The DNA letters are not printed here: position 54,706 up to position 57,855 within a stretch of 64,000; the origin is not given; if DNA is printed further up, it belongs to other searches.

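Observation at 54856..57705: Single-polypeptide fusion of a tungsten-type aldehyde:ferredoxin oxidoreductase with an iron-containing alcohol dehydrogenase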

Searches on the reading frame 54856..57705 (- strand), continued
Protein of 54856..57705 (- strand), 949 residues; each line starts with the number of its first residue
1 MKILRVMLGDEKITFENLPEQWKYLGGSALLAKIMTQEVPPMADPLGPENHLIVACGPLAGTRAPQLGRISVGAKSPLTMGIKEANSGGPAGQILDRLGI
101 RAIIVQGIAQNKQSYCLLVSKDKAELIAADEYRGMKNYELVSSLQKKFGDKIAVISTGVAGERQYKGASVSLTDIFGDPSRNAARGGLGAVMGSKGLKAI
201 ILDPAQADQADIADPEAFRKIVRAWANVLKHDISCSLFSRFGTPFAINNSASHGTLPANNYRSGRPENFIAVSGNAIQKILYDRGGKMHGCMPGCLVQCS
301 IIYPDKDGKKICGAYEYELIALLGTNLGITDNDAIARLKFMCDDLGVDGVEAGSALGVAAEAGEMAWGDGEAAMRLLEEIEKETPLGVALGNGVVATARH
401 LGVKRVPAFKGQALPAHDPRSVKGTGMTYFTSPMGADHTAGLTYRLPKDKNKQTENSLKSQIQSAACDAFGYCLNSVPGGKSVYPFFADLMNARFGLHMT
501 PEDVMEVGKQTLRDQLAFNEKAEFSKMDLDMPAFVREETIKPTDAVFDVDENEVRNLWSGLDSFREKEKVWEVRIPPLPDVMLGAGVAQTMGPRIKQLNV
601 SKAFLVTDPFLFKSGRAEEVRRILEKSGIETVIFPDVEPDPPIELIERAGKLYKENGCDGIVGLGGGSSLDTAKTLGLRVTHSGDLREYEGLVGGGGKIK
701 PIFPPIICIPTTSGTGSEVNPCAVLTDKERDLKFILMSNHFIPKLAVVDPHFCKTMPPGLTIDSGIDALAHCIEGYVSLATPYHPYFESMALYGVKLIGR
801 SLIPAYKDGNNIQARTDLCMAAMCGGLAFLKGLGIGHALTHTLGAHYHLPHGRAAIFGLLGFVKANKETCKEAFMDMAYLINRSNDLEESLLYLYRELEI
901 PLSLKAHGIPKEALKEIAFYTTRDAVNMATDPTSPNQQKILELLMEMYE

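Call 40: search_protein_families(library=pfam, proteins=[P0125, P0128, P0205, P0232, P0233, P0240, P0217, P0124, P0146], max_evalue=0.00001)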
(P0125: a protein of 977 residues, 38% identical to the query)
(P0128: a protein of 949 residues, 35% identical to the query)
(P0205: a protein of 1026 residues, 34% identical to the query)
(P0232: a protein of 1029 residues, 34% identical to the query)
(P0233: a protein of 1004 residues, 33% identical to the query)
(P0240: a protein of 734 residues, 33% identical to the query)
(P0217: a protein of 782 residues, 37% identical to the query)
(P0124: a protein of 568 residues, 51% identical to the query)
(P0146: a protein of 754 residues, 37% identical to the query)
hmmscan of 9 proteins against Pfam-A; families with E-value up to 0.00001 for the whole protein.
P0125 (977 aa): 5 families
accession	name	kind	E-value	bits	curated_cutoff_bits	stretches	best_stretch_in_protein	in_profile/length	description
PF01314.23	AFOR_C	-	1.2e-74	252.2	27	1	224-576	2-362/385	Aldehyde ferredoxin oxidoreductase, domains 2 & 3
PF02730.20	AFOR_N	-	1e-55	189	29.8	1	3-206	2-197/199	Aldehyde ferredoxin oxidoreductase, N-terminal domain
PF25137.1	ADH_Fe_C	-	5.1e-54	183.4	27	1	776-977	1-194/194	Fe-containing alcohol dehydrogenase family, C-terminal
PF00465.25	Fe-ADH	-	1.8e-44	151.8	31.3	1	598-765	2-168/168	Iron-containing alcohol dehydrogenase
PF13685.12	Fe-ADH_2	-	1.7e-09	38.3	28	1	610-700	10-98/149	Iron-containing alcohol dehydrogenase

P0128 (949 aa): 5 families
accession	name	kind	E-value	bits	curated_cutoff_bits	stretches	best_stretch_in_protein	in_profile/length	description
PF02730.20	AFOR_N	-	5.2e-58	196.5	29.8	1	3-203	2-197/199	Aldehyde ferredoxin oxidoreductase, N-terminal domain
PF01314.23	AFOR_C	-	8.3e-52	177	27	1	230-573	13-372/385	Aldehyde ferredoxin oxidoreductase, domains 2 & 3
PF25137.1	ADH_Fe_C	-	1.4e-44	152.5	27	1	751-945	1-193/194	Fe-containing alcohol dehydrogenase family, C-terminal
PF00465.25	Fe-ADH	-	1.9e-44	151.7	31.3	1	574-740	2-168/168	Iron-containing alcohol dehydrogenase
PF13685.12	Fe-ADH_2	-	2.3e-13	50.9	28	1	579-673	3-95/149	Iron-containing alcohol dehydrogenase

P0205 (1026 aa): 5 families
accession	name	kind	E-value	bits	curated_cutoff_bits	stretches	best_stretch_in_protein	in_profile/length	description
PF01314.23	AFOR_C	-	1.7e-120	403.2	27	1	617-1025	4-385/385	Aldehyde ferredoxin oxidoreductase, domains 2 & 3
PF02730.20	AFOR_N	-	3.8e-61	206.8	29.8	1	407-598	1-197/199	Aldehyde ferredoxin oxidoreductase, N-terminal domain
PF00465.25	Fe-ADH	-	3.4e-46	157.3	31.3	1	28-194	4-168/168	Iron-containing alcohol dehydrogenase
PF25137.1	ADH_Fe_C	-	3.8e-46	157.7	27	1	205-395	1-192/194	Fe-containing alcohol dehydrogenase family, C-terminal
PF13685.12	Fe-ADH_2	-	1.4e-12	48.3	28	1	31-134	3-104/149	Iron-containing alcohol dehydrogenase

P0232 (1029 aa): 5 families
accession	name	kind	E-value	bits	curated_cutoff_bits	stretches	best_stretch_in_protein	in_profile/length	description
PF01314.23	AFOR_C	-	2e-94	317.3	27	1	646-1028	3-369/385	Aldehyde ferredoxin oxidoreductase, domains 2 & 3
PF02730.20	AFOR_N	-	1e-60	205.3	29.8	1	421-613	1-198/199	Aldehyde ferredoxin oxidoreductase, N-terminal domain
PF00465.25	Fe-ADH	-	1.8e-45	155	31.3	1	31-196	5-168/168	Iron-containing alcohol dehydrogenase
PF25137.1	ADH_Fe_C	-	5e-43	147.5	27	1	207-397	1-192/194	Fe-containing alcohol dehydrogenase family, C-terminal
PF13685.12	Fe-ADH_2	-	3.5e-08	34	28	1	34-129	4-97/149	Iron-containing alcohol dehydrogenase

P0233 (1004 aa): 5 families
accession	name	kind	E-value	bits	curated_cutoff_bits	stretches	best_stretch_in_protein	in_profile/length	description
PF01314.23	AFOR_C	-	1.2e-99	334.5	27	1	607-993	3-385/385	Aldehyde ferredoxin oxidoreductase, domains 2 & 3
PF02730.20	AFOR_N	-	1.8e-79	266.6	29.8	1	393-592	2-198/199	Aldehyde ferredoxin oxidoreductase, N-terminal domain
PF25137.1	ADH_Fe_C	-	9.6e-49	166.2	27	1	184-380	1-191/194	Fe-containing alcohol dehydrogenase family, C-terminal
PF00465.25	Fe-ADH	-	2.5e-45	154.5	31.3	1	7-173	1-168/168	Iron-containing alcohol dehydrogenase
PF13685.12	Fe-ADH_2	-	4.5e-08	33.7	28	1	20-108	14-100/149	Iron-containing alcohol dehydrogenase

P0240 (734 aa): 2 families
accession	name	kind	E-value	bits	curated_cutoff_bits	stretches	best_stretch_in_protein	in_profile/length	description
PF01314.23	AFOR_C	-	8.1e-44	150.7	27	1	390-717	8-345/385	Aldehyde ferredoxin oxidoreductase, domains 2 & 3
PF02730.20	AFOR_N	-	3.3e-40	138.4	29.8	1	163-366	1-197/199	Aldehyde ferredoxin oxidoreductase, N-terminal domain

P0217 (782 aa): 2 families
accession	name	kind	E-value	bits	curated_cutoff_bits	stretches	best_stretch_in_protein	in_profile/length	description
PF01314.23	AFOR_C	-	7.4e-67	226.6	27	1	227-561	5-348/385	Aldehyde ferredoxin oxidoreductase, domains 2 & 3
PF02730.20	AFOR_N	-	3.6e-51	174.2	29.8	1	3-207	2-198/199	Aldehyde ferredoxin oxidoreductase, N-terminal domain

P0124 (568 aa): 2 families
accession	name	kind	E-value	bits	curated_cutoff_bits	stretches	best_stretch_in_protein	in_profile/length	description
PF02730.20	AFOR_N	-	1.3e-59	201.8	29.8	1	2-204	2-198/199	Aldehyde ferredoxin oxidoreductase, N-terminal domain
PF01314.23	AFOR_C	-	1.3e-57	196.2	27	1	222-541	3-344/385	Aldehyde ferredoxin oxidoreductase, domains 2 & 3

P0146 (754 aa): 4 families
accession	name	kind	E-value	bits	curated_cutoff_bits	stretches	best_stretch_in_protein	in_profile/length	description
PF02730.20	AFOR_N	-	1.8e-62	211.1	29.8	1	13-213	2-197/199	Aldehyde ferredoxin oxidoreductase, N-terminal domain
PF01314.23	AFOR_C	-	1.5e-59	202.5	27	1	236-582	6-368/385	Aldehyde ferredoxin oxidoreductase, domains 2 & 3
PF00465.25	Fe-ADH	-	1.5e-39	135.8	31.3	1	587-742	2-154/168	Iron-containing alcohol dehydrogenase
PF13685.12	Fe-ADH_2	-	8e-09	36.1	28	1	592-686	3-95/149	Iron-containing alcohol dehydrogenase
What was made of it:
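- Independent fusions in both orders keep complete domains (call 40).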

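Call 53: predict_structure(alignment_id=A1)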
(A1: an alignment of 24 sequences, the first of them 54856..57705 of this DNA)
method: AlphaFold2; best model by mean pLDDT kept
length: 949 residues; sequences in the alignment: 24
mean_pLDDT: 45.2   pTM: 0.34
mean pLDDT of the five models: 45.2, 43.8, 42.4, 42.2, 38.7
residues with pLDDT >= 90: 5; 70-90: 142; 50-70: 199; < 50: 603
segments of 3 or more residues with pLDDT < 50: 26-29, 43-93, 134-139, 149-199, 204-322, 405-497, 503-527, 531-590, 639-641, 679-703, 711-851, 923-934
pLDDT, mean of each block of 10 residues (from residue 1): 77 80 56 59 45 34 21 20 28 57 65 63 68 49 52 36 23 23 25 37 45 38 36 23 21 20 23 28 28 24 31 36 51 59 57 68 78 85 75 58 46 22 19 22 27 33 33 27 41 45 45 40 44 39 28 31 28 31 35 63 81 73 82 74 62 79 63 56 33 25 51 30 24 25 21 24 35 32 34 45 46 47 40 30 35 60 71 55 69 64 70 74 39 59 83
secondary structure, 60 per line:
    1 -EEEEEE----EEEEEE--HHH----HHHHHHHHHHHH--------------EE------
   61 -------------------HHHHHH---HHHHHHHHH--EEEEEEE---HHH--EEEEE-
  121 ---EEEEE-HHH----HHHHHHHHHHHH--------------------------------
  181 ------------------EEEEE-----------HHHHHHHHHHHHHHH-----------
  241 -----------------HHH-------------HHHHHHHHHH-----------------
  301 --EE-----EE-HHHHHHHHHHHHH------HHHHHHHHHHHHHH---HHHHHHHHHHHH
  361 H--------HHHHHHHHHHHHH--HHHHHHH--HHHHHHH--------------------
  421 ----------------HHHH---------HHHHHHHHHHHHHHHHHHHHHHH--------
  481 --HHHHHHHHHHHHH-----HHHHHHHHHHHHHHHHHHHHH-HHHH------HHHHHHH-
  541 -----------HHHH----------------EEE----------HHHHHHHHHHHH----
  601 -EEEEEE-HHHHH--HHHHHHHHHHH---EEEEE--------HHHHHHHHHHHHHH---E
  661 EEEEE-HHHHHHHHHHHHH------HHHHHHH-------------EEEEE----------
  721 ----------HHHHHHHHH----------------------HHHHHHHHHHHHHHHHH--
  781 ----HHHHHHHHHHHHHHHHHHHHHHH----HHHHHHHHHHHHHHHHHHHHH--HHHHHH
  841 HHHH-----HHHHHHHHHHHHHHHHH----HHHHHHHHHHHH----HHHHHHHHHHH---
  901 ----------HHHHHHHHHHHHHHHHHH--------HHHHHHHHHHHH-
elements in order (helices of 4 or more, strands of 3 or more residues): E2-7 E12-17 H27-38 H80-85 H89-97 E100-106 E115-119 E124-128 H137-148 E199-203 H215-229 H274-283 H313-325 H332-345 H349-361 H370-382 H385-391 H394-400 H437-440 H450-472 H483-495 H501-521 H523-526 H533-539 H552-555 E572-574 H585-596 E602-607 H609-613 H616-626 E630-634 H643-656 E660-665 H667-679 H686-692 E706-710 H731-739 H762-778 H785-807 H812-832 H835-844 H850-866 H871-882 H887-897 H911-928 H937-948
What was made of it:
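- Tried and rejected: With 24 close homologues it gave a useless model (pLDDT 45, call 53).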

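Call 57: find_encoding_contigs(protein=P0001, flank=3000, max_places=2)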
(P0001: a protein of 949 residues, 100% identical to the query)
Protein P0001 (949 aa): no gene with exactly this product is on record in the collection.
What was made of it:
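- Tried and rejected: Source organism. find_encoding_contigs found nothing for the window's own protein P0001 (call 57), so the organism is known only by similarity (Smithellaceae/Syntrophaceae-like).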

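Call 58: find_encoding_contigs(protein=P0205, flank=8000, max_places=3)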
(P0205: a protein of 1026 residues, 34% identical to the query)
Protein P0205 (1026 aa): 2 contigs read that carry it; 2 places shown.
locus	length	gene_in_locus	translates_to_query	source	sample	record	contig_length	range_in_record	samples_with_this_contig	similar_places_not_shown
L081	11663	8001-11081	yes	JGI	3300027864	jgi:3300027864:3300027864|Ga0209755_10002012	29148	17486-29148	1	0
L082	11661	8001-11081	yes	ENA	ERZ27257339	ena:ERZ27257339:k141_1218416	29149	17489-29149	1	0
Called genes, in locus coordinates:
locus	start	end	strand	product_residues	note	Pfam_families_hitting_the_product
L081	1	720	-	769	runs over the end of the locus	PF03717:PBP_dimer, PF00905:Transpeptidase, PF03793:PASTA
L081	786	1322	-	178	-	PF04977:DivIC (weak)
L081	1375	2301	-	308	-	PF01795:Methyltransf_5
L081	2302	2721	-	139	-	PF02381:MraZ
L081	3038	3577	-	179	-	-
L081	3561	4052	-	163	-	PF01467:CTP_transf_like, PF08218:Citrate_ly_lig (weak)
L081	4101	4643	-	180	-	PF03602:Cons_hypoth95, PF06325:PrmA (faint), PF05175:MTS, PF13847:Methyltransf_31 (weak), PF13649:Methyltransf_25 (weak)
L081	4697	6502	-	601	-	PF01541:GIY-YIG, PF27096:UvrC_M, PF02151:UVR, PF22920:UvrC_RNaseH, PF08459:UvrC_RNaseH_dom, PF14520:HHH_5 (faint)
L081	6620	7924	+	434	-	PF01068:DNA_ligase_A_M, PF14743:DNA_ligase_OB_2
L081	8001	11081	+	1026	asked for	PF00465:Fe-ADH, PF13685:Fe-ADH_2, PF25137:ADH_Fe_C, PF02730:AFOR_N, PF01314:AFOR_C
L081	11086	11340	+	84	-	-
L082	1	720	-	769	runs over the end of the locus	PF03717:PBP_dimer, PF00905:Transpeptidase, PF03793:PASTA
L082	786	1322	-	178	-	PF04977:DivIC (weak)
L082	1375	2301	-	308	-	PF01795:Methyltransf_5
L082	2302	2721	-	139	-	PF02381:MraZ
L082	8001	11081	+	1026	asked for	PF00465:Fe-ADH, PF13685:Fe-ADH_2, PF25137:ADH_Fe_C, PF02730:AFOR_N, PF01314:AFOR_C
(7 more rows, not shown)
